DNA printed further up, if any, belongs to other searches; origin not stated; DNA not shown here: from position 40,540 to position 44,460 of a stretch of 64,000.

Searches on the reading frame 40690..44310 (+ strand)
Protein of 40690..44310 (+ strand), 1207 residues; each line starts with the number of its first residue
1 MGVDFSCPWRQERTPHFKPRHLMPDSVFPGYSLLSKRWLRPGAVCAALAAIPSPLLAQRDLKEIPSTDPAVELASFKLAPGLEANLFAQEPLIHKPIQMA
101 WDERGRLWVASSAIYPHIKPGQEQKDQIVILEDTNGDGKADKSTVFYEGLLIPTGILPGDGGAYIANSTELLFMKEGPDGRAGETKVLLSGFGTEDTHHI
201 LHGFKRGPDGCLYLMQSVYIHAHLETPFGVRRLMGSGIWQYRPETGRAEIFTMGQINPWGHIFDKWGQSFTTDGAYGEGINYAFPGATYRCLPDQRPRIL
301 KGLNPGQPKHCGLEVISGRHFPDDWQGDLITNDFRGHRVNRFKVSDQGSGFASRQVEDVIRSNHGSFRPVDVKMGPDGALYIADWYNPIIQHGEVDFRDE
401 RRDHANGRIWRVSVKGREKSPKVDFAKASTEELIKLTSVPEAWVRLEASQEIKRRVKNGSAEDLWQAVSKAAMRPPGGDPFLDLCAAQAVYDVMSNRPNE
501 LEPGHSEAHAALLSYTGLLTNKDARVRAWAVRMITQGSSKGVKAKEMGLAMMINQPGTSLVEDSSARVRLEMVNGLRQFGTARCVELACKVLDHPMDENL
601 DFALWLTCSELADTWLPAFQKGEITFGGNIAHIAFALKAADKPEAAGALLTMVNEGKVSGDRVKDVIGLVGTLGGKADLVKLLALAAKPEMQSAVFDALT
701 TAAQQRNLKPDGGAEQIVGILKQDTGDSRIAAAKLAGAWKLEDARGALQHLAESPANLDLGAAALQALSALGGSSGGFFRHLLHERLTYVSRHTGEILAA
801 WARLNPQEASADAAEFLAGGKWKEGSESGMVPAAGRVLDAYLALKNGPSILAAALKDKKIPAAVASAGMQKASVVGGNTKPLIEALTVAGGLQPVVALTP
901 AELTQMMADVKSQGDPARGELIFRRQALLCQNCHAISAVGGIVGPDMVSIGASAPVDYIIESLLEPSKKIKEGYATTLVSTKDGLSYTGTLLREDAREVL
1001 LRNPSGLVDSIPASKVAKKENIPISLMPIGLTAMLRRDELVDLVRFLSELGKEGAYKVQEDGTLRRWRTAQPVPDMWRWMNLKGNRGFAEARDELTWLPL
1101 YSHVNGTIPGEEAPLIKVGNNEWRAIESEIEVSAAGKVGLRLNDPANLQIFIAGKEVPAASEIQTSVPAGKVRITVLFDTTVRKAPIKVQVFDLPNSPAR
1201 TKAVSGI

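Call 9: search_protein_families(library=pfam, proteins=[window:40690-44310:+], max_evalue=0.01)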
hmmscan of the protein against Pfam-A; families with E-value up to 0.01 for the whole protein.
window:40690-44310:+ (1207 aa): 3 families
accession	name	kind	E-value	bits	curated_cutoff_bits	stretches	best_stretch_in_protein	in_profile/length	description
PF23500.1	DUF7133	-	2.7e-77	261.1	27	2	70-285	3-216/385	Domain of unknown function (DUF7133)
PF13646.12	HEAT_2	-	3e-06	27.9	27.7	0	721-773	8-60/88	HEAT repeats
PF07995.17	GSDH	-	0.0062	16.3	25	0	310-383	255-322/332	Glucose / Sorbosone dehydrogenase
